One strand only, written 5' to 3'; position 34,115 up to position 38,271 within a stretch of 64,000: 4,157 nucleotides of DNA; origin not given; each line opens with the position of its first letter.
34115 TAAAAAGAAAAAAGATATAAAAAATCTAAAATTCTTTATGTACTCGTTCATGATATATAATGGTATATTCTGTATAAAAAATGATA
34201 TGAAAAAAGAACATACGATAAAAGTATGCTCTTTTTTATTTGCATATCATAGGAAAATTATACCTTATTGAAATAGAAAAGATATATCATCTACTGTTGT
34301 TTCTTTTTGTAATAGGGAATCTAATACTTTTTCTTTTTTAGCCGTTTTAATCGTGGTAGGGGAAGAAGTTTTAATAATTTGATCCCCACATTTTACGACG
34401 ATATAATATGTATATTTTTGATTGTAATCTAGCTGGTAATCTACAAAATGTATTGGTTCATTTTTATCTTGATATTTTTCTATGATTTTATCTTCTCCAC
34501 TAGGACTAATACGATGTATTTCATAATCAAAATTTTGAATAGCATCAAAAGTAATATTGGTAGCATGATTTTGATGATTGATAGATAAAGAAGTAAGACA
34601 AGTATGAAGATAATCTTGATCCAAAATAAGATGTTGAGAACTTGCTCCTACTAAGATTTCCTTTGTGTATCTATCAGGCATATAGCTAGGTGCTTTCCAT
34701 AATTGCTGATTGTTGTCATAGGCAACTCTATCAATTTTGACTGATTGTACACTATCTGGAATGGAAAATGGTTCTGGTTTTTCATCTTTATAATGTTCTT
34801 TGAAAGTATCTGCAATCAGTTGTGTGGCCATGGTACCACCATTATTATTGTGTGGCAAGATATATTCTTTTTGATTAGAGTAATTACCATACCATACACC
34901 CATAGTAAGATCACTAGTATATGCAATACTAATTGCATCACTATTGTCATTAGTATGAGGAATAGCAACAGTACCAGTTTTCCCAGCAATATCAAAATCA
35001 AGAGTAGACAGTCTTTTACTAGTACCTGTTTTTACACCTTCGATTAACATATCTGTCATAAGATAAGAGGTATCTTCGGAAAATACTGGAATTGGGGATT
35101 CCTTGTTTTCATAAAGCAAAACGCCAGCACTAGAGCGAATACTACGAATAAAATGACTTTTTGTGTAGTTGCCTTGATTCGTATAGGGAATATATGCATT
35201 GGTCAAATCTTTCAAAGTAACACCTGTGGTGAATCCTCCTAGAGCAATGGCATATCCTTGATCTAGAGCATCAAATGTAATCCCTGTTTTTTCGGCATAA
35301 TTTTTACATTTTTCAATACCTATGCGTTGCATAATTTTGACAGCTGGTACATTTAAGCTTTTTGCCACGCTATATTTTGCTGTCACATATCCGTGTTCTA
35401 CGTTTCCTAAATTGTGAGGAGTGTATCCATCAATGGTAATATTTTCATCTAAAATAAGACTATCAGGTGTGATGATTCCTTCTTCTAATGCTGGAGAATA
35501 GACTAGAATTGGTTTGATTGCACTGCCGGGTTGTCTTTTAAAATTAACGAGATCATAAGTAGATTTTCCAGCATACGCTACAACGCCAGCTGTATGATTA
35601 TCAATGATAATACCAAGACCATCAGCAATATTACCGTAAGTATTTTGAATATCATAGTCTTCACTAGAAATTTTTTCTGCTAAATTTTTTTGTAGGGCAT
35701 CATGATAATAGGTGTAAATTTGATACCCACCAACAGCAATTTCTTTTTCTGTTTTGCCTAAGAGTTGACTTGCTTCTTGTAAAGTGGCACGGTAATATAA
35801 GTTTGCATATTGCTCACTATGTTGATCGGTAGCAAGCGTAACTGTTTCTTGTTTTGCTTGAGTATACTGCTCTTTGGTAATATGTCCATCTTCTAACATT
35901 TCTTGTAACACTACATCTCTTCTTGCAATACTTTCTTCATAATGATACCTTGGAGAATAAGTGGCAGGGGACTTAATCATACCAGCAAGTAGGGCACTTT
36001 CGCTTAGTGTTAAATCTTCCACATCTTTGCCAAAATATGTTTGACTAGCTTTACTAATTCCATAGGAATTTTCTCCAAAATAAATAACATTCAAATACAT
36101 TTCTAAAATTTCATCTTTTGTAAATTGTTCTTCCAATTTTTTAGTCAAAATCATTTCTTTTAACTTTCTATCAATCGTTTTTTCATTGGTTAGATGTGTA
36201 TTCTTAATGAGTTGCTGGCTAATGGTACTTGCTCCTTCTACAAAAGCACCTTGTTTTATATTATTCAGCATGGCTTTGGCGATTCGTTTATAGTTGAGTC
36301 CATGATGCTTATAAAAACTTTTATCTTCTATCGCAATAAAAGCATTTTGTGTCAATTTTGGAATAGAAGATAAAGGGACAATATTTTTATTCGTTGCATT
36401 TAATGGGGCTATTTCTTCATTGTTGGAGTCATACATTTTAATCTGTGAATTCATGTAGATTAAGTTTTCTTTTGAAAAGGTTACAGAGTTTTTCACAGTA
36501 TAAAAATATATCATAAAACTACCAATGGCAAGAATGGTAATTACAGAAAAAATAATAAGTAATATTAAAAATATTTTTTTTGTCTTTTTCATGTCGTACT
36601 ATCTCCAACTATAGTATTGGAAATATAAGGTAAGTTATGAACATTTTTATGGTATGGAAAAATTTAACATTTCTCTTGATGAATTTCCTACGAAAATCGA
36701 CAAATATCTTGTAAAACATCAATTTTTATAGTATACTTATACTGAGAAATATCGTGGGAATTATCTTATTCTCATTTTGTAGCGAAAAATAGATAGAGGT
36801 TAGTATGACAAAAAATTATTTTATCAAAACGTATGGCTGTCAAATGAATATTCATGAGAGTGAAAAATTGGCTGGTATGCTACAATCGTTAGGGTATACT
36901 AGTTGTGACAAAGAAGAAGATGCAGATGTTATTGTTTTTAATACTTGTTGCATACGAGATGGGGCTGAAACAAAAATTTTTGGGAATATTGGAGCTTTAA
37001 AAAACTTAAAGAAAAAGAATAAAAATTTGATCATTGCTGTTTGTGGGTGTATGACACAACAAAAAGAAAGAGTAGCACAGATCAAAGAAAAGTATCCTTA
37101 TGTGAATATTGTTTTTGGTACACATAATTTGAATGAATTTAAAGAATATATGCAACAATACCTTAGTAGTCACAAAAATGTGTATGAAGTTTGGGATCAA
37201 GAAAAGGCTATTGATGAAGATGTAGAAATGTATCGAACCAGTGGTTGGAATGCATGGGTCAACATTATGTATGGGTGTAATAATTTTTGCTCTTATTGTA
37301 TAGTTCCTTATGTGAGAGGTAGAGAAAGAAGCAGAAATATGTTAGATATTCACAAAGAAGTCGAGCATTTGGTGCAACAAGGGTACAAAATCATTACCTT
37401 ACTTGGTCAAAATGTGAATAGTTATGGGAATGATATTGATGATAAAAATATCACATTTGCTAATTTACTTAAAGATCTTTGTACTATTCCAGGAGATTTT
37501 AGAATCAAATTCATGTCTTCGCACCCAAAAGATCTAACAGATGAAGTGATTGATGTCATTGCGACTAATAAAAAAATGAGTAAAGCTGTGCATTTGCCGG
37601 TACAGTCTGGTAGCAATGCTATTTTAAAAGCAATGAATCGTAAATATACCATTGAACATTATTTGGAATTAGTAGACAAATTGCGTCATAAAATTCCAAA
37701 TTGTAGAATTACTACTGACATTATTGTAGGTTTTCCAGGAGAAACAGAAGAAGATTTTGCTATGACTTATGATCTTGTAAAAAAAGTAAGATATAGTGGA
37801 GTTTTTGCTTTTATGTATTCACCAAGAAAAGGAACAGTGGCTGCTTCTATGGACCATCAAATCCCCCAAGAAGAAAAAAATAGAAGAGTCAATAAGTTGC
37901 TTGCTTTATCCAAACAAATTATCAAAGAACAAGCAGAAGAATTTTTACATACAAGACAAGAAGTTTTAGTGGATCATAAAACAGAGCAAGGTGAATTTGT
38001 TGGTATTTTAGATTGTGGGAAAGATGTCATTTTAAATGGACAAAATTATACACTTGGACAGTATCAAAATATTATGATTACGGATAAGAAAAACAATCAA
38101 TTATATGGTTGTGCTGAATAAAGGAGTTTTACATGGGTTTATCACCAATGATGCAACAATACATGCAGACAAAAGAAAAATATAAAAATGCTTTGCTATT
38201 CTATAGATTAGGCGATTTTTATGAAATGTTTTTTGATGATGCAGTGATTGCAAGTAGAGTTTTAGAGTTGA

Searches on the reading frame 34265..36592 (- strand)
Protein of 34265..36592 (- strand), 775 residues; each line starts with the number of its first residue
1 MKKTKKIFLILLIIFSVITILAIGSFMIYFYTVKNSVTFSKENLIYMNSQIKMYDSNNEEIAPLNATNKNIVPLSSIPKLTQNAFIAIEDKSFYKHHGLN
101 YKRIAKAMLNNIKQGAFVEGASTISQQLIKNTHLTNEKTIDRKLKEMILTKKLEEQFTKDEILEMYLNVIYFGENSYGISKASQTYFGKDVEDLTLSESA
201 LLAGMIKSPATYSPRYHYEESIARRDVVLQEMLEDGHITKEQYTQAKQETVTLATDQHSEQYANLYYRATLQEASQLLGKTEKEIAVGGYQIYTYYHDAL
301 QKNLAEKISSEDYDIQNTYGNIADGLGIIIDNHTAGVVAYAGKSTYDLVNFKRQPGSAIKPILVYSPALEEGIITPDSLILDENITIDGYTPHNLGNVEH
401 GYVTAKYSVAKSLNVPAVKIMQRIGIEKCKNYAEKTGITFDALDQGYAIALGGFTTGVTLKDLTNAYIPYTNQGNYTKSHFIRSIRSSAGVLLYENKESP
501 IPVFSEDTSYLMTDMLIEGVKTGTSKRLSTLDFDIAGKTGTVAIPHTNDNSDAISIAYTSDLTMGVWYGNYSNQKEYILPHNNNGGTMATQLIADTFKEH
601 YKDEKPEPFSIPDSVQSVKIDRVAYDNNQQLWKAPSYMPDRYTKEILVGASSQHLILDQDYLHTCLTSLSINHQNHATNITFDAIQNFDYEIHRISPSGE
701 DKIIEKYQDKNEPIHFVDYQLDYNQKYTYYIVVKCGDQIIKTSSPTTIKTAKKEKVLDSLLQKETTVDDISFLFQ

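Call 61: search_protein_families(library=pfam, proteins=[window:34265-36592:-], max_evalue=0.0001)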
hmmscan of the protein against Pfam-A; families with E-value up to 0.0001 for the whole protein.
window:34265-36592:- (775 aa): 2 families
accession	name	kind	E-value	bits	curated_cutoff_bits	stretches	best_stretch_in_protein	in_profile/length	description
PF00912.28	Transgly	-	2.3e-66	223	27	1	59-232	3-177/178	Transglycosylase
PF00905.27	Transpeptidase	-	5.9e-25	88.5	22.1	1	328-560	4-266/299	Penicillin binding protein transpeptidase domain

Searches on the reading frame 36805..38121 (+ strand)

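Call 61: search_protein_families(library=pfam, proteins=[window:36805-38121:+], max_evalue=0.0001)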
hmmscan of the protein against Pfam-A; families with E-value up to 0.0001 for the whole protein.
window:36805-38121:+ (438 aa): 2 families
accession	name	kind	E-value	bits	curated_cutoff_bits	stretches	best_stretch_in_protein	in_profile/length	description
PF04055.27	Radical_SAM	-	5.1e-30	105.3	29.5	1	152-325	1-166/166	Radical SAM superfamily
PF00919.26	UPF0004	-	3.8e-29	101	27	1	5-105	2-98/98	Uncharacterized protein family UPF0004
